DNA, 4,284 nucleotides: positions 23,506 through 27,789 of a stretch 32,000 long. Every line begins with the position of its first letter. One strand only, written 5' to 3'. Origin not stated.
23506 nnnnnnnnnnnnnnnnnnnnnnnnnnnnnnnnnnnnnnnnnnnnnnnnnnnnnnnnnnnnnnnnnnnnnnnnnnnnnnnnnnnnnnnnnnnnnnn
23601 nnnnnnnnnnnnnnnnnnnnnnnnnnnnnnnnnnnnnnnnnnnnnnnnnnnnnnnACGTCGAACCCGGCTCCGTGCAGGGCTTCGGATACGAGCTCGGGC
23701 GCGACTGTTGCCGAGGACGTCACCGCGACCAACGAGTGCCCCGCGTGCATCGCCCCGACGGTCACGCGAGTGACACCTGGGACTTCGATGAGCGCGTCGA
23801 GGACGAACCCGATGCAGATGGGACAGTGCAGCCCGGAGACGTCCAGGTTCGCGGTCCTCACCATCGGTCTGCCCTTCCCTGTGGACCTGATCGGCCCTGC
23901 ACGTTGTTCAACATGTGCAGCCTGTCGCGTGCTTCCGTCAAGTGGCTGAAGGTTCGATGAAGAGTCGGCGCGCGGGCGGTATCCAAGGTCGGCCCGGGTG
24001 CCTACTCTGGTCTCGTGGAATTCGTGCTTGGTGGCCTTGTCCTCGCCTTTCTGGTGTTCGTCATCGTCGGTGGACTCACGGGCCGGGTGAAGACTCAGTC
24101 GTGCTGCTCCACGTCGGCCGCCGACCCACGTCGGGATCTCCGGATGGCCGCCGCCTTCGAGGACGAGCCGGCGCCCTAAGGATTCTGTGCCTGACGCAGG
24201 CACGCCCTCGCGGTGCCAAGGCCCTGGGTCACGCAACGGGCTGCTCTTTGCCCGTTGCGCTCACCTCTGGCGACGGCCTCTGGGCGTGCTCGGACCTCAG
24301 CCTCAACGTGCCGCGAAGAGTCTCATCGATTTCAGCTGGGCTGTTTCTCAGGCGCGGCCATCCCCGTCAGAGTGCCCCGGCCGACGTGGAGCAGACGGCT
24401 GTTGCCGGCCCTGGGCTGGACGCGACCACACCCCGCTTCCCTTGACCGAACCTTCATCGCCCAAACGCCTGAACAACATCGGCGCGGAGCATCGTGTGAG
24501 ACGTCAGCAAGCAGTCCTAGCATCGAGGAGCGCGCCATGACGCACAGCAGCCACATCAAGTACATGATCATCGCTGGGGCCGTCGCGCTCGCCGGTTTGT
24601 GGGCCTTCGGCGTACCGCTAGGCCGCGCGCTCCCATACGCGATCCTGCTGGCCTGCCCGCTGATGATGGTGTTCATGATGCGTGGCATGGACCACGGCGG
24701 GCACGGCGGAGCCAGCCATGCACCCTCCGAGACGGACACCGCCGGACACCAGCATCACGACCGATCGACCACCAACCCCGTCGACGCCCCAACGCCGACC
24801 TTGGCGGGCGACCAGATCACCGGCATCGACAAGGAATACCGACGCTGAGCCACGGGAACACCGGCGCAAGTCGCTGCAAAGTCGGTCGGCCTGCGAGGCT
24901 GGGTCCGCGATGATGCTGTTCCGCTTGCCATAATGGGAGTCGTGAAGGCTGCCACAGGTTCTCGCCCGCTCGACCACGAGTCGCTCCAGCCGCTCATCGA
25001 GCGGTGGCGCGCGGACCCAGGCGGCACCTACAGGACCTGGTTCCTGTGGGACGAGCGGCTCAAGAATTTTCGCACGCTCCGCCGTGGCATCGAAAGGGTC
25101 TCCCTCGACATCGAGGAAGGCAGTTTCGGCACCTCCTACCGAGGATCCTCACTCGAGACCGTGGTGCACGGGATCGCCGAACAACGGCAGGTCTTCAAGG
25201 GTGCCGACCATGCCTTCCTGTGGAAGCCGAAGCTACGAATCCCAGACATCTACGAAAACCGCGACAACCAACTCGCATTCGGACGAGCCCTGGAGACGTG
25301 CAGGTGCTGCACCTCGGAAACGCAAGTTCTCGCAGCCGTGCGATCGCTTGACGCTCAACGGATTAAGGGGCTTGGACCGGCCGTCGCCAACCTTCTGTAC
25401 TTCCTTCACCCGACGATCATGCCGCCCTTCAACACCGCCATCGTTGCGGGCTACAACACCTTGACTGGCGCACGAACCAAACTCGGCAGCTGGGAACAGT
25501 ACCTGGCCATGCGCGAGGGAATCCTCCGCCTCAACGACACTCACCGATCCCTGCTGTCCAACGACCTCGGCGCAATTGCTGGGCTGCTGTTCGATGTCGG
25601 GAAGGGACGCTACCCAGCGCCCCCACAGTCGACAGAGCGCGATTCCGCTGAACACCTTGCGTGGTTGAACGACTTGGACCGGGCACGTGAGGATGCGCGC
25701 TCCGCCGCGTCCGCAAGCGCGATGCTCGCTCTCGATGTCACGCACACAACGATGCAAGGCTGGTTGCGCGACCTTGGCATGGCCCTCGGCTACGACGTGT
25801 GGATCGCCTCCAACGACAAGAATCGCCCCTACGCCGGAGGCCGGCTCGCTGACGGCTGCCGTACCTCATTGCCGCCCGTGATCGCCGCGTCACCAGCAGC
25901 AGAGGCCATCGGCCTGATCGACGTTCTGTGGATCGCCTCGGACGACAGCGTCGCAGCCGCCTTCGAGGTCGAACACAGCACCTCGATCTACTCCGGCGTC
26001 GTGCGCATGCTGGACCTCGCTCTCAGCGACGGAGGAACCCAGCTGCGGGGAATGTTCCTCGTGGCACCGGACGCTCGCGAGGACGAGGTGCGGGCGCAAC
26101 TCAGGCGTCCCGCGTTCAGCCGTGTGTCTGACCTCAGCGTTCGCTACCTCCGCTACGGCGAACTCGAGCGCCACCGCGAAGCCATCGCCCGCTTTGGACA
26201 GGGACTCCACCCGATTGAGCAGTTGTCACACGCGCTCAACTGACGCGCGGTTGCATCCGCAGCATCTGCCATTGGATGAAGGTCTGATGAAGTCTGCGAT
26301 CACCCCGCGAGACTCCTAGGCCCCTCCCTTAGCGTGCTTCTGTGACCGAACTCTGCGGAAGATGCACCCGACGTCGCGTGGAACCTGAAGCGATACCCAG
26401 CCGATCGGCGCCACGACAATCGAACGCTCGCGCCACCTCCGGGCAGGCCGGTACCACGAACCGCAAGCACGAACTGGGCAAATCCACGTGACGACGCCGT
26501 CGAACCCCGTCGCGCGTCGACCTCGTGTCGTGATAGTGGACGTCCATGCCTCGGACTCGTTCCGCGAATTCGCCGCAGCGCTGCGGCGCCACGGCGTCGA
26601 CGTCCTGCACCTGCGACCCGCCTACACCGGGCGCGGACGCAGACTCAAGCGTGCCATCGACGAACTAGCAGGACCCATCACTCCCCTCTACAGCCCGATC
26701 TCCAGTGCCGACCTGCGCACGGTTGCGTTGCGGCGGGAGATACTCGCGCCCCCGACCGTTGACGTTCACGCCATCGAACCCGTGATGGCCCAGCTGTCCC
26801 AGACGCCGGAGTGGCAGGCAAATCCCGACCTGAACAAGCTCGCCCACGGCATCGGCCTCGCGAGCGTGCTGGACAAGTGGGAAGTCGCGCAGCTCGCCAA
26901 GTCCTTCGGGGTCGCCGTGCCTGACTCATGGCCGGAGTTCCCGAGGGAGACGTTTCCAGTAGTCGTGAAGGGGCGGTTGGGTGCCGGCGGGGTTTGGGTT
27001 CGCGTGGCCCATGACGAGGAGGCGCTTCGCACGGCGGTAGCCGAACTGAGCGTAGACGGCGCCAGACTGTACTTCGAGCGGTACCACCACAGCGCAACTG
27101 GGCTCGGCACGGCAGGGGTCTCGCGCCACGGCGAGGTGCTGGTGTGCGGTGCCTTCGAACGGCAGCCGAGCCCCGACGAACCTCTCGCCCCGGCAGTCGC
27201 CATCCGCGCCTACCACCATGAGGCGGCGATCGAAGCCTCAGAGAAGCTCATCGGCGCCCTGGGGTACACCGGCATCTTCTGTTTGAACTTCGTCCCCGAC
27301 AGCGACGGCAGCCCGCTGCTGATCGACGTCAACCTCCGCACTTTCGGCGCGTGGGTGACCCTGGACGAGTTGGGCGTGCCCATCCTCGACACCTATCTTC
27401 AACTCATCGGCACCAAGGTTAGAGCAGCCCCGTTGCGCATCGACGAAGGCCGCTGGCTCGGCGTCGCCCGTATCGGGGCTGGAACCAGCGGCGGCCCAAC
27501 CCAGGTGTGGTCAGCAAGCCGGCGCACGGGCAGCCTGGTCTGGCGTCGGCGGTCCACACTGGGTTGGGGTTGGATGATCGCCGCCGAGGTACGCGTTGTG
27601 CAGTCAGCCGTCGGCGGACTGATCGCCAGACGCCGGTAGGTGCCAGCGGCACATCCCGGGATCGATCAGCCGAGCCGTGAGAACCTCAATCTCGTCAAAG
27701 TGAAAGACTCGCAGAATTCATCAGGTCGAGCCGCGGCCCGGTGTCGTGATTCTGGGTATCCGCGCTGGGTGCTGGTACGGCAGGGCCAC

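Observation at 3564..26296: Recurring 11-bp-phased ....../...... direct repeats at eight intergenic sites: candidate CopR-type regulon signature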

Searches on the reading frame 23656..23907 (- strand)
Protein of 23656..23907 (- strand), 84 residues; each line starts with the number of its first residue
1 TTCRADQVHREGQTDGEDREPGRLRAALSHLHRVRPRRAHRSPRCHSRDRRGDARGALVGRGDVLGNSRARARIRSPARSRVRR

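Call 9: search_protein_families(library=pfam, proteins=[window:23656-23907:-], max_evalue=0.01)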
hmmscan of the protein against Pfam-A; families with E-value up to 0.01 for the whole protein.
window:23656-23907:- (84 aa): 0 families

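Call 56: search_protein_families(library=ncbifam, proteins=[window:23656-23864:-], max_evalue=0.01)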
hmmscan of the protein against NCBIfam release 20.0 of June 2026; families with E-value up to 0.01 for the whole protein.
window:23656-23864:- (69 aa): 7 families
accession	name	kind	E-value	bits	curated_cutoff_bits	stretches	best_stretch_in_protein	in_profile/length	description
NF047957.1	CopZ_AFE_1862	equivalog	2.4e-06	27.9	85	1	6-68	2-59/62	CopZ family metallochaperone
NF041115.1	UxxU_metal_bind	equivalog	0.00042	20.4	95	1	3-55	4-55/74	metal-binding (seleno)protein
NF010311.1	PRK13748.1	subfamily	0.00045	19.2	600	1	6-68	2-61/560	mercury(II) reductase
NF033795.1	chaper_CopZ_Bs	exception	0.00085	19.5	91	1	6-69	3-64/66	copper chaperone CopZ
TIGR02052.1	MerP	equivalog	0.001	19.5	92.55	1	3-67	23-85/92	mercury resistance system periplasmic binding protein MerP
NF033794.2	chaper_CopZ_Eh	exception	0.0019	18.3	95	1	6-37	3-34/68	copper chaperone CopZ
TIGR00003.1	TIGR00003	subfamily_domain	0.0051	17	62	1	6-69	3-64/66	copper ion binding protein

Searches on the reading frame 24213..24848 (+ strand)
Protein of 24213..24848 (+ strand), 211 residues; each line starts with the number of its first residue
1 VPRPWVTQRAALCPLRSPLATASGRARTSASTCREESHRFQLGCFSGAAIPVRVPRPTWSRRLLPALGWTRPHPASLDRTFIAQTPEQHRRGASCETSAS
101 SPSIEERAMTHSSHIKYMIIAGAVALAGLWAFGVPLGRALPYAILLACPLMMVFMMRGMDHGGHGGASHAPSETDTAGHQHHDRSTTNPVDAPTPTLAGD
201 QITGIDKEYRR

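Call 9: search_protein_families(library=pfam, proteins=[window:24213-24848:+], max_evalue=0.01)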
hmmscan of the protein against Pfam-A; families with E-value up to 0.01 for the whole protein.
window:24213-24848:+ (211 aa): 1 family
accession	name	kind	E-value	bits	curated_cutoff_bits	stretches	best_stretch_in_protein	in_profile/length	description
PF11666.13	DUF2933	-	9e-11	42.2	21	1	137-165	20-49/52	Protein of unknown function (DUF2933)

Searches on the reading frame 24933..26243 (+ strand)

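Call 9: search_protein_families(library=pfam, proteins=[window:24933-26243:+], max_evalue=0.01)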
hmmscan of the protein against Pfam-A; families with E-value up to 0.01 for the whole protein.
window:24933-26243:+ (436 aa): 0 families

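Call 56: search_protein_families(library=ncbifam, proteins=[window:24933-26243:+], max_evalue=0.01)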
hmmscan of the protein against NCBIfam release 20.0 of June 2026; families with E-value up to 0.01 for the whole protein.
window:24933-26243:+ (436 aa): 1 family
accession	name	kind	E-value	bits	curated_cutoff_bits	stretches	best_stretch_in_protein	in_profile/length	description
NF041916.1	RING_SCO0854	equivalog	0.0015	16.8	600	1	346-431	261-339/842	MXAN_6230/SCO0854 family RING domain-containing protein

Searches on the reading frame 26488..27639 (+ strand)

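Call 9: search_protein_families(library=pfam, proteins=[window:26488-27639:+], max_evalue=0.01)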
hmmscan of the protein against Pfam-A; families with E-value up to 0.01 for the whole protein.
window:26488-27639:+ (383 aa): 3 families
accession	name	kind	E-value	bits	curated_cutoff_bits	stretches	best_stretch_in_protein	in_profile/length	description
PF02655.19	ATP-grasp_3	-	0.00013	22.5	23.2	1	129-285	3-157/160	ATP-grasp domain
PF02786.22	CPSase_L_D2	-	0.00046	20.2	19.8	0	155-186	38-69/211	Carbamoyl-phosphate synthase L chain, ATP binding domain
PF15632.11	ATPgrasp_Ter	-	0.0035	17.6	29.1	1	243-304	45-105/131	ATP-grasp in the biosynthetic pathway with Ter operon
